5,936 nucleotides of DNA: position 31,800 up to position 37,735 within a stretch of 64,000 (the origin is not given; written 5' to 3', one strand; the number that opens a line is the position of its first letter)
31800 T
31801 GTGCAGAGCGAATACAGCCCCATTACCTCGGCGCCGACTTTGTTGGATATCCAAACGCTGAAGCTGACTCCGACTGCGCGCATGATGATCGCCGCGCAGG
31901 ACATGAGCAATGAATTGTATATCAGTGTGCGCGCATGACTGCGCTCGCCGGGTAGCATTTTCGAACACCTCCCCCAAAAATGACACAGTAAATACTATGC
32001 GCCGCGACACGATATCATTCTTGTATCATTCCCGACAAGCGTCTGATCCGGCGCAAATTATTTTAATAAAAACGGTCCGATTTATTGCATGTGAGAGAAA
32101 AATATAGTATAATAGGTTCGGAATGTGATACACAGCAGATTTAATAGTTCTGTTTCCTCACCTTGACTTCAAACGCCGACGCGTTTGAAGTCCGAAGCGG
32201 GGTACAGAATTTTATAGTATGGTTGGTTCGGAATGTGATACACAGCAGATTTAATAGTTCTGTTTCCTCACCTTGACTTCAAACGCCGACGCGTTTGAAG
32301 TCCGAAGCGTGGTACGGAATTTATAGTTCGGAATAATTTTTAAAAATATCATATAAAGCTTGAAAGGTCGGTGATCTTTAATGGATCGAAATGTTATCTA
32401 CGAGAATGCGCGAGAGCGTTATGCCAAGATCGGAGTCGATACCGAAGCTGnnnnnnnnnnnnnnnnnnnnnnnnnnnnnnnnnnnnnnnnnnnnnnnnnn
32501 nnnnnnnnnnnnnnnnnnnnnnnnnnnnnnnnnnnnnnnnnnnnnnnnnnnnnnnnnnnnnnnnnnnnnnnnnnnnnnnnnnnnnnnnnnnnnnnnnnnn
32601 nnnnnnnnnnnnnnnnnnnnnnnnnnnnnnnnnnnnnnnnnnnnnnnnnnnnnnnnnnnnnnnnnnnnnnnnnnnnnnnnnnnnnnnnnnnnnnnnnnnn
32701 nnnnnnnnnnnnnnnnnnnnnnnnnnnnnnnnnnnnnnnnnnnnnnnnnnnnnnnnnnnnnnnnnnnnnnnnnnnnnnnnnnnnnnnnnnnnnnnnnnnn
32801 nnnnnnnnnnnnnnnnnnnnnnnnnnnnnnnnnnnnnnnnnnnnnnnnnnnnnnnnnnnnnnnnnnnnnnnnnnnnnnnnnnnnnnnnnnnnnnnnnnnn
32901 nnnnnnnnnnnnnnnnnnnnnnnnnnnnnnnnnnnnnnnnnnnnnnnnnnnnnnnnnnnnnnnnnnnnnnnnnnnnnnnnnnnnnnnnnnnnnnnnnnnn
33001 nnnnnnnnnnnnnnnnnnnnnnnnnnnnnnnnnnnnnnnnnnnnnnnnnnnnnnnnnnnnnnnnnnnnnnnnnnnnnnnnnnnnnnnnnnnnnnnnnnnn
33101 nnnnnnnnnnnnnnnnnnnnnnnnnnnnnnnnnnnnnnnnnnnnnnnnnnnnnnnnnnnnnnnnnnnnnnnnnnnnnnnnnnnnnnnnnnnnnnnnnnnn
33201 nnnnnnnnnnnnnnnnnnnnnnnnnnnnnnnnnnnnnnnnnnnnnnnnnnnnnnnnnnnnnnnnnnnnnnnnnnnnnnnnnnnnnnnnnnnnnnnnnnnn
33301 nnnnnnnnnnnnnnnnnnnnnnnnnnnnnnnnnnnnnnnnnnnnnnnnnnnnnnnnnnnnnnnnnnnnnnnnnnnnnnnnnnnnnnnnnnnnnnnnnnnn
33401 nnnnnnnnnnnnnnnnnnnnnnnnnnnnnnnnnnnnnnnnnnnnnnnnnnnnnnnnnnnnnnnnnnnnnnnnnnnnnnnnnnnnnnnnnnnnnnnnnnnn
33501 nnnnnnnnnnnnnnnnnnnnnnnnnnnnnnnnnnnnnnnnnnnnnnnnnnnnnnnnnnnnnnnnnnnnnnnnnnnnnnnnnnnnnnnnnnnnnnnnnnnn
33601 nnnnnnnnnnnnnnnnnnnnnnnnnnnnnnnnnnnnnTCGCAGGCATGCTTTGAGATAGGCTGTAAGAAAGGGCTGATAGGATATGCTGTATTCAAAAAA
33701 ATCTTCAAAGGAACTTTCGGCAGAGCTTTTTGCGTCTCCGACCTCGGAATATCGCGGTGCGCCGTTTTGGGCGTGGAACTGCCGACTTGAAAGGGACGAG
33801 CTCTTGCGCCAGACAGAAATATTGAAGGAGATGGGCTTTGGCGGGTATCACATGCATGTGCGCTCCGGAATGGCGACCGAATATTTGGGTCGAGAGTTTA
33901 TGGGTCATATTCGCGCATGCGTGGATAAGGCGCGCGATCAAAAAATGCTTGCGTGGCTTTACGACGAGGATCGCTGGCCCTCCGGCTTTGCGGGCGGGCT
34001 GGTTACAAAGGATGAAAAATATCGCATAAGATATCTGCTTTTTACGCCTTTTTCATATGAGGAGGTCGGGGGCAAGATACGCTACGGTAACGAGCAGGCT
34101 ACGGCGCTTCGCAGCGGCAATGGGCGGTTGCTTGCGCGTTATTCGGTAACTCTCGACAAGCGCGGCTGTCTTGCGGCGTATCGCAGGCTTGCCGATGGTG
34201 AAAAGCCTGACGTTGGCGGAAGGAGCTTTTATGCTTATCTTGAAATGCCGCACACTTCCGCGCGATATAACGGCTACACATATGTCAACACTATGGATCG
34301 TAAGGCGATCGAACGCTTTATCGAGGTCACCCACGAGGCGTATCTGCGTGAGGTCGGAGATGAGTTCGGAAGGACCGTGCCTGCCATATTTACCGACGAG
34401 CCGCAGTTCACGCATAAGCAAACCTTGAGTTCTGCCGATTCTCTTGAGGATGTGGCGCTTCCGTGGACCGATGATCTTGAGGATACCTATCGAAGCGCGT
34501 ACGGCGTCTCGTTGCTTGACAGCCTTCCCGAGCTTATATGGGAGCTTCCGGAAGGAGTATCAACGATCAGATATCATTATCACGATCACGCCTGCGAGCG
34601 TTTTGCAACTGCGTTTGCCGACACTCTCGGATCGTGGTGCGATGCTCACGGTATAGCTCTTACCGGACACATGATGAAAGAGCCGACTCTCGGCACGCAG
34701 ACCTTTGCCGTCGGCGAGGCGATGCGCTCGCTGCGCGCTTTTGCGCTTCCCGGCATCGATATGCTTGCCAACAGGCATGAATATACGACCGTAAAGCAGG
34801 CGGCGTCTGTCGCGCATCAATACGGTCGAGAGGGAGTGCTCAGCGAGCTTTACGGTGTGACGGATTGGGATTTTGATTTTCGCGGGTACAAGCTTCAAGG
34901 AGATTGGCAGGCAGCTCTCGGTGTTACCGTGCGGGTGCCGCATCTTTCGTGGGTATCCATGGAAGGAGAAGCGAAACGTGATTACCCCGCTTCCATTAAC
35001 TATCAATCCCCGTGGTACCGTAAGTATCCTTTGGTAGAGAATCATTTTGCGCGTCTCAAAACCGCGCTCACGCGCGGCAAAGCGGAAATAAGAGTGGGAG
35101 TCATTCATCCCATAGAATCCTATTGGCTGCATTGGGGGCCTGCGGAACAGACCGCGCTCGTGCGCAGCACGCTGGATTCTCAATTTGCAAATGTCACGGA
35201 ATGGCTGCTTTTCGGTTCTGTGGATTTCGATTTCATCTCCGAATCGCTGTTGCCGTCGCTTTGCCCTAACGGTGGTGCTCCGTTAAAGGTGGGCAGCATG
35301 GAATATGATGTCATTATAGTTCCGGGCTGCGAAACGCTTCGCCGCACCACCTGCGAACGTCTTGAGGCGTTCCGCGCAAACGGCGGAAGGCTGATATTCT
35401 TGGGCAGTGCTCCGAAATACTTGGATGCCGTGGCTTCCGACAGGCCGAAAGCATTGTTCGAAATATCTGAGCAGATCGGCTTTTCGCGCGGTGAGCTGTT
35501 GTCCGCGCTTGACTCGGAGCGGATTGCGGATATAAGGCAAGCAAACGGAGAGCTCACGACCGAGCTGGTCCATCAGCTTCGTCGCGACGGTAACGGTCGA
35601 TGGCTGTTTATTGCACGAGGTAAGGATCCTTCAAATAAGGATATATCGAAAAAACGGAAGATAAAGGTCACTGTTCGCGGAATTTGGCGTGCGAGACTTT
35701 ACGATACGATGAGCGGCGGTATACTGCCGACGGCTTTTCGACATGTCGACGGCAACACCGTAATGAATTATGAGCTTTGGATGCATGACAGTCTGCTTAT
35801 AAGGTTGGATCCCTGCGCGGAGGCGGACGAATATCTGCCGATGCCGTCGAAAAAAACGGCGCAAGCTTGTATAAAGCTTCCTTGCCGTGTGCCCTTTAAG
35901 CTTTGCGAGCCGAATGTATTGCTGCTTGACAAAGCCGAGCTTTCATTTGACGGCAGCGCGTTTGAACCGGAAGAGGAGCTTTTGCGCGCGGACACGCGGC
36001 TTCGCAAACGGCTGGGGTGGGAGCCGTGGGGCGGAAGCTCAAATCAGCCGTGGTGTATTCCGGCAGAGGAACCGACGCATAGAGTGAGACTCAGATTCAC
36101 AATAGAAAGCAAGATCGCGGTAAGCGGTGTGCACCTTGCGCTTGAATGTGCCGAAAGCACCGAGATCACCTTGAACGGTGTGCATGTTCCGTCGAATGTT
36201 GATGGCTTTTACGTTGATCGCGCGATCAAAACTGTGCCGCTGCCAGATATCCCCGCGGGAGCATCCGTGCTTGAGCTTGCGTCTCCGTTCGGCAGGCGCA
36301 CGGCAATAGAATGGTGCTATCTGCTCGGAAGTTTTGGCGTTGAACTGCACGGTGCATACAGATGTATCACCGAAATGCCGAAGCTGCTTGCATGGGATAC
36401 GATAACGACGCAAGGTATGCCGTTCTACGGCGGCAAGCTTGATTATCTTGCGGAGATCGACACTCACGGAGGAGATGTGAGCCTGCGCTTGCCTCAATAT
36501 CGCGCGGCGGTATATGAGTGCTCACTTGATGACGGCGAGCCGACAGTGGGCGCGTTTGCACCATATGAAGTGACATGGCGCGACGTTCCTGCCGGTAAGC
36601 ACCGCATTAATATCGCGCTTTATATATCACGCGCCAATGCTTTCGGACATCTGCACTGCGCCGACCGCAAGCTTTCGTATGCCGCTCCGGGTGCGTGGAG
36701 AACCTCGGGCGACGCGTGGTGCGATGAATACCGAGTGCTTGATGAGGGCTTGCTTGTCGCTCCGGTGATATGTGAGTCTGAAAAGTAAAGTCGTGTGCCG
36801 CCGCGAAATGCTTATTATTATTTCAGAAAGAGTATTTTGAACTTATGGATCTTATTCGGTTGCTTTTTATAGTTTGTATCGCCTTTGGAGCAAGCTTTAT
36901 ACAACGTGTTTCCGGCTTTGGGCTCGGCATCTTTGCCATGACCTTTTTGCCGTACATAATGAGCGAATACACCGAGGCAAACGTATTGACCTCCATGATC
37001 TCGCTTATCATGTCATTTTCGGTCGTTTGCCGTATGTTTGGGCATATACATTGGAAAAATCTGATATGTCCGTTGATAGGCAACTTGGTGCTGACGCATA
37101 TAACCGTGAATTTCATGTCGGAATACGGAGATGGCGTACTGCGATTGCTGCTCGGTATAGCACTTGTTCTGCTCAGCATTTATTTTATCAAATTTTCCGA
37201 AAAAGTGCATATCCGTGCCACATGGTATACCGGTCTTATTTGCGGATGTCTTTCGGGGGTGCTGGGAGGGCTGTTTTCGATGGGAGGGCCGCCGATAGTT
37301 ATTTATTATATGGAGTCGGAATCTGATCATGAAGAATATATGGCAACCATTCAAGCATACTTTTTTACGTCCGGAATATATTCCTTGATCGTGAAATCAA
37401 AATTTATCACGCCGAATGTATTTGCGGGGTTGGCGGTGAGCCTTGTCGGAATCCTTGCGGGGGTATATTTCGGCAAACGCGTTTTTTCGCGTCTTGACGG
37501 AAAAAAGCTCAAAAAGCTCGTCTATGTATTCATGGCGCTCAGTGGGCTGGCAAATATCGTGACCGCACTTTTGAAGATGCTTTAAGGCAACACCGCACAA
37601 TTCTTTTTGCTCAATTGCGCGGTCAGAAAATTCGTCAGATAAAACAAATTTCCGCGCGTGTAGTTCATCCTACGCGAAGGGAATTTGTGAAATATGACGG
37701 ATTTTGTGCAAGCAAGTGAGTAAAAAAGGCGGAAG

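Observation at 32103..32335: Perfect tandem duplication of an ~85-nt structured element in the rhaA leader, starting at the predicted transcription start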

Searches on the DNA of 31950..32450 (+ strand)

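Call 5: search_rna_families(source=window, start=31950, end=32450, threshold=evalue, max_evalue=10, show_alignments=3)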
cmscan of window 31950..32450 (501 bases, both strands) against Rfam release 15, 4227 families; matches with E-value up to 10: 1.
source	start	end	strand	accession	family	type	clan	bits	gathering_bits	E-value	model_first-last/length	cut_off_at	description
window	32162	32305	-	RF04210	MIR8643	Gene; miRNA;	-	27.3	135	0.0021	1-150/150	no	MIR8643 microRNA precursor family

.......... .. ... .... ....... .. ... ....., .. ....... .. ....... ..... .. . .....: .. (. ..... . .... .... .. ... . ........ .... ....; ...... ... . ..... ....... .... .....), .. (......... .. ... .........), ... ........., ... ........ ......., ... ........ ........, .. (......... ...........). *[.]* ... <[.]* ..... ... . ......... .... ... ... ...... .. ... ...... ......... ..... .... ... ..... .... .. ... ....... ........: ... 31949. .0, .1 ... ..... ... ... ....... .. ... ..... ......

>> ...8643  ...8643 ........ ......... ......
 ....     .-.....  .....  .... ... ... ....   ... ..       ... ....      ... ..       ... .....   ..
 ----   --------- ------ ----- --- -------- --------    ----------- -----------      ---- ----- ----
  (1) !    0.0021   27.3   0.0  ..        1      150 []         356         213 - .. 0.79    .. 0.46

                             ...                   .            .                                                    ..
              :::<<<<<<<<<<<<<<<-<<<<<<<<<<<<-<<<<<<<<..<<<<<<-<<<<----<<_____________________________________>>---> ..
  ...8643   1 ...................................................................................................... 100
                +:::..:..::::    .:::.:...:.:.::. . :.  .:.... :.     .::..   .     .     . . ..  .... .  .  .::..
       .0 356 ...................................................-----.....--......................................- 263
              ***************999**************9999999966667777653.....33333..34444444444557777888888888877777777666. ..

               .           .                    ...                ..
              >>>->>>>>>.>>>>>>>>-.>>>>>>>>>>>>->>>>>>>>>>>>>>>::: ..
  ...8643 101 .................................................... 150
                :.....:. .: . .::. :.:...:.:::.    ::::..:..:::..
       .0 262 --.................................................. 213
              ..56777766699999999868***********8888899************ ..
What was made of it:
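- On Any Rfam 15 RNA family: At E <= 10 the only match is MIR8643, at 27.3 bits against a 135-bit cut-off, driven by the two palindromes (call 5).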

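Call 24: search_dna_similar(query=window:32096-32340:+, collection=plasmids, mode=distant, max_evalue=1)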
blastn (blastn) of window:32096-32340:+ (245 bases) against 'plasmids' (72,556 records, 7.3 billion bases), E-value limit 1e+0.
No match.

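Call 25: search_dna_similar(query=window:32096-32340:+, collection=phages, mode=distant, max_evalue=1)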
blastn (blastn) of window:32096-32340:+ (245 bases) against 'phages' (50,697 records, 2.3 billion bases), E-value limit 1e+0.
Records with a match: 1; places in all: 1; records where one place covers at least 80% of the query: 0.
Best place of each record, by identity: 95-99% 1.
By first word of the organism name: Thermus 1.
By host as written in the record: Thermus thermophilus HB8 1.
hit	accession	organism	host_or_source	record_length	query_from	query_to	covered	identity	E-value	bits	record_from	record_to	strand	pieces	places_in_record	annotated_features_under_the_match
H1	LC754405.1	Thermus phage MN1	Thermus thermophilus HB8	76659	196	219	10%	95.8%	8e-1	40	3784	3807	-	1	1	distal tail fiber protein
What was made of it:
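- A blastn search of the array against plasmids and phages also found nothing related (calls 24, 25).
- Tried and rejected: In phages it found one 24-nt chance hit at E = 0.8 (calls 24, 25).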

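Call 52: build_rna_model(alignment_id=A2, structure=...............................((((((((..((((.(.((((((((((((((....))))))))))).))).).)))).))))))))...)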
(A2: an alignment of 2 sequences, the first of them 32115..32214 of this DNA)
Model R1 built from alignment A2 (2 sequences, 100 columns); structure: as given.
model positions 100; base pairs 27; branch points 0; effective number of sequences 0.79; information 0.591 bits per position. Calibrated on 0.2 Mb of random sequence (short: E-values are rough).
structure used (alignment columns):
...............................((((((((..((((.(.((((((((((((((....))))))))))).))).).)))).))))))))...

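Call 54: search_with_rna_model(model_id=R1, sources=[window, L002, L003, L004, L005, L006, L007, L008, L009, L010, L011, L012, L013, L014, L015, L016, L017, L018, L019, L020, L021, L022, L023, L024, L025, L026, L027, L028, L029, L030, L031, L032, L033, L034, L035, L036, L037, L038, L039, L040, L041, L042, L043, L044, L045, L046, L047, L048, L049, L050, L051, L052, L053, L054, L055, L056, L057, L058, L059, L060, L061, L062, L063, L064, L065, L066, L067, L068, L069, L070, L071, L072, L073, L074, L075, L076, L077, L078, L079, L080, L081, L091, L092, L093, L094, L095], max_evalue=10)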
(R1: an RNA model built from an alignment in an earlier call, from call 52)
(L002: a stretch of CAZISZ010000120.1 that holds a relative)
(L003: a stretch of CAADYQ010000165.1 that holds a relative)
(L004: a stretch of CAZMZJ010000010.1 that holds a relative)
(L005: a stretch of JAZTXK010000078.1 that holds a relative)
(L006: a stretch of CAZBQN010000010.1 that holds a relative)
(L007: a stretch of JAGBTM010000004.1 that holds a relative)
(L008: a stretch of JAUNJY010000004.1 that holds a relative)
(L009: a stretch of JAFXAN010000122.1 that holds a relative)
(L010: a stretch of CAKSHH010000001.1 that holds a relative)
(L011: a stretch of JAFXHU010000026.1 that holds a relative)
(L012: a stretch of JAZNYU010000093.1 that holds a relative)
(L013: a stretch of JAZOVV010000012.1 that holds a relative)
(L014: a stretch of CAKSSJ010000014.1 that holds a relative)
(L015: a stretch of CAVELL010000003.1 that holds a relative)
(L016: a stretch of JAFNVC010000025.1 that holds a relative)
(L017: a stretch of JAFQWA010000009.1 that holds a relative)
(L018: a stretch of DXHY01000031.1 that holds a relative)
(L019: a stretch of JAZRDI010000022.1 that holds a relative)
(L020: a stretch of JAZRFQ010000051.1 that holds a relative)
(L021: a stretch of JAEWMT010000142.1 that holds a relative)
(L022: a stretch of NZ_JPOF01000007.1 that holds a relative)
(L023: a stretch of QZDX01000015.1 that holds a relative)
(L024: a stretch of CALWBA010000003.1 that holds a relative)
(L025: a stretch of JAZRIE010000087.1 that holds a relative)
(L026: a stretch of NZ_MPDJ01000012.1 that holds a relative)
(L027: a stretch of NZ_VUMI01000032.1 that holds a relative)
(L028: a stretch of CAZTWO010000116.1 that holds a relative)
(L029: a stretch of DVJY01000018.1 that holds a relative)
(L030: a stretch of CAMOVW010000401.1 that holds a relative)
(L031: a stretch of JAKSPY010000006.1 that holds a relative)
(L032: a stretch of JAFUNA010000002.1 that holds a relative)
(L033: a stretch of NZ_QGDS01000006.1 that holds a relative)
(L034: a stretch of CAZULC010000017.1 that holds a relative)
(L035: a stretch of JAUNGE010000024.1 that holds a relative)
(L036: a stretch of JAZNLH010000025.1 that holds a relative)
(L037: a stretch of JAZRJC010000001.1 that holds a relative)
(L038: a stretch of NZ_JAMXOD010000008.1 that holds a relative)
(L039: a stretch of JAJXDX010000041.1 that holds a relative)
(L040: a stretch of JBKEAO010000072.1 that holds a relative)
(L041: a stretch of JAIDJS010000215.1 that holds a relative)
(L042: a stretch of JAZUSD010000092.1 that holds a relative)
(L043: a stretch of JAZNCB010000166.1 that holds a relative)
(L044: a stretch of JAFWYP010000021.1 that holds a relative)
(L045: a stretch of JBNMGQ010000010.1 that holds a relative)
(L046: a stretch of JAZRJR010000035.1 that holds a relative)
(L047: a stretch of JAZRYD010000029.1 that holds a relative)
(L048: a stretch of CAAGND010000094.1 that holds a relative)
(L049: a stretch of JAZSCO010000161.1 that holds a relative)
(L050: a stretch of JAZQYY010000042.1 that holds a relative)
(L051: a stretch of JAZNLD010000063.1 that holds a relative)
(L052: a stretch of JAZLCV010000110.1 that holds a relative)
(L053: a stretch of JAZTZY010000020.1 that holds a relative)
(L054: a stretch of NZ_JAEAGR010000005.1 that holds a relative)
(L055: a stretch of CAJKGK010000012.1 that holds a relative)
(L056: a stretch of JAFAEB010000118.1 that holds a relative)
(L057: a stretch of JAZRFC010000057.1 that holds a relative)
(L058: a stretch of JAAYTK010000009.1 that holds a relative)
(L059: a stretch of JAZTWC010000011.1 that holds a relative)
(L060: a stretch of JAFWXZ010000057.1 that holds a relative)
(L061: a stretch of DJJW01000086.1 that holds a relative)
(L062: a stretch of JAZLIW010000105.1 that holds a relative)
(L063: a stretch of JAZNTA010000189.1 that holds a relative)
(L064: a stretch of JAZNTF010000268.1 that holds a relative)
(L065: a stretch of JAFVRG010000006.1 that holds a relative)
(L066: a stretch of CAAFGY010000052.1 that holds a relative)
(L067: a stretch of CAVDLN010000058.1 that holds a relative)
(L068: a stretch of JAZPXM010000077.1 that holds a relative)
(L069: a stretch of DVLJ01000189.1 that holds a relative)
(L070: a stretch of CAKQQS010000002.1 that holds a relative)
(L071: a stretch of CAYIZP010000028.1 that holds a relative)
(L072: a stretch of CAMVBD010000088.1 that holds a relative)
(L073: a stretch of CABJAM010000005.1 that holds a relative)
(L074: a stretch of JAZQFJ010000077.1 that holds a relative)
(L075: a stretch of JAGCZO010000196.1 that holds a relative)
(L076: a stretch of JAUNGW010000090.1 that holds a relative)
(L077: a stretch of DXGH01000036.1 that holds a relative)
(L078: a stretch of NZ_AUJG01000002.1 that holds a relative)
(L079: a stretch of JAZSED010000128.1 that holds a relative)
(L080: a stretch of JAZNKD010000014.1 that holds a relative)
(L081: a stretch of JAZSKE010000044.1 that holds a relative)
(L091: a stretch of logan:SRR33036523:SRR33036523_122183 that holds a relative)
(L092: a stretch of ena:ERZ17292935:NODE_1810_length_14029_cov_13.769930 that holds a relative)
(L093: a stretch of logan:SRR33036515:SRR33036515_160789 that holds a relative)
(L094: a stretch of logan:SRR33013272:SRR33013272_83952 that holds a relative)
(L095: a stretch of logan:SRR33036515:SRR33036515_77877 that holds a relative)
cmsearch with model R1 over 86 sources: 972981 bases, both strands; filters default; matches with E-value up to 10: 9.
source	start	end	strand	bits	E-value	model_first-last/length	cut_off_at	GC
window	32115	32214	+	128.7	1.4e-25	1-100/100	no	0.45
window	32225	32324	+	123.8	1.9e-24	1-100/100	no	0.45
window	32143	32241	-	30.3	0.0022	1-100/100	no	0.44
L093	1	40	+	29.2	0.004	61-100/100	5'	0.5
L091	1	39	+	29.1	0.0042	62-100/100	5'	0.51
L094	1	39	+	29.1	0.0042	62-100/100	5'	0.51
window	32253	32347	-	24.1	0.054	1-100/100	no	0.39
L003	8823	8919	-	15.1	5.8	1-100/100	no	0.56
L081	2161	2279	+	15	6.2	1-100/100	no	0.33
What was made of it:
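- Tried and rejected: A covariance model built from the two copies, run against 0.97 Mb, found only the window copies and the truncated ends of L091, L093 and L094 (call 54).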

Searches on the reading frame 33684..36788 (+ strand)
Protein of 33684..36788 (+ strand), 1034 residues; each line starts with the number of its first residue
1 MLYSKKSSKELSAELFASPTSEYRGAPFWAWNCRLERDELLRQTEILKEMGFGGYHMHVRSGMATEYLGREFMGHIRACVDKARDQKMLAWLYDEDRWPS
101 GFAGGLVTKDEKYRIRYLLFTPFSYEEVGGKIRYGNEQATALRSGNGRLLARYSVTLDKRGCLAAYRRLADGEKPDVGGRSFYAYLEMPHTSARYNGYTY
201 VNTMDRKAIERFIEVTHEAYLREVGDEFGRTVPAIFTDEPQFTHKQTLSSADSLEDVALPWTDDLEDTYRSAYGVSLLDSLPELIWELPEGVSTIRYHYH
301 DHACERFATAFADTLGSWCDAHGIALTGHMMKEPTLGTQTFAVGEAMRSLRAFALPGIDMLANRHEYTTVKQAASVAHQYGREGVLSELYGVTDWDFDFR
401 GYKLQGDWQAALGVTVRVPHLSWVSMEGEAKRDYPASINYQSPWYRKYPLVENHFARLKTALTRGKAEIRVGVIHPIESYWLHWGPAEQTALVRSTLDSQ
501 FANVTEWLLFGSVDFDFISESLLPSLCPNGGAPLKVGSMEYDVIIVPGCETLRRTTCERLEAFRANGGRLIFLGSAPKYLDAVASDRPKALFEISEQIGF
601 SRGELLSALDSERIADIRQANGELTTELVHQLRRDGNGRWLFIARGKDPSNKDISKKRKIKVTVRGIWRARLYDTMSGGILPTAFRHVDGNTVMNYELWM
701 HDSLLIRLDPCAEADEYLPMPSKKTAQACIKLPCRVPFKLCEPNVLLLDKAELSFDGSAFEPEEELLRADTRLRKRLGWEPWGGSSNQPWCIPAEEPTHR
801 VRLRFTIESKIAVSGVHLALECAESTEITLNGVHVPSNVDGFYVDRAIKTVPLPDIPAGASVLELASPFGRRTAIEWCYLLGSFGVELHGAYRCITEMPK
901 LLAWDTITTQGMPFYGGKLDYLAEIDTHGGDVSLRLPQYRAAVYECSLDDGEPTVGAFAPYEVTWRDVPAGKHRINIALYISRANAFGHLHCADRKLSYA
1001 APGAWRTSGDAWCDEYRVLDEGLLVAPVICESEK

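Call 6: search_protein_families(library=pfam, proteins=[window:33684-36788:+])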
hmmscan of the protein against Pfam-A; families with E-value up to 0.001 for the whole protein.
window:33684-36788:+ (1034 aa): 1 family
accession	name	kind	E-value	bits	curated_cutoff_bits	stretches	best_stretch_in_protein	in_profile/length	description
PF17132.9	Glyco_hydro_106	-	2.5e-05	23.4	29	1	201-586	268-636/743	alpha-L-rhamnosidase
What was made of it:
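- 33684..36788 (+): 1034-aa protein resembling a GH106 alpha-L-rhamnosidase, probably co-transcribed with rhaA. Weak Pfam hit: 2.5e-05, below the gathering score (call 6).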

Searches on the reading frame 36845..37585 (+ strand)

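Call 14: search_protein_families(library=pfam, proteins=[window:36845-37585:+])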
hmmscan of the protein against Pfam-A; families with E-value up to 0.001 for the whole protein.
window:36845-37585:+ (246 aa): 1 family
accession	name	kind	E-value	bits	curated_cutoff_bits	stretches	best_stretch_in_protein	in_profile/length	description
PF01925.25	TauE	-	5.5e-27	95.4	32.6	1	10-235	2-235/237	Sulfite exporter TauE/SafE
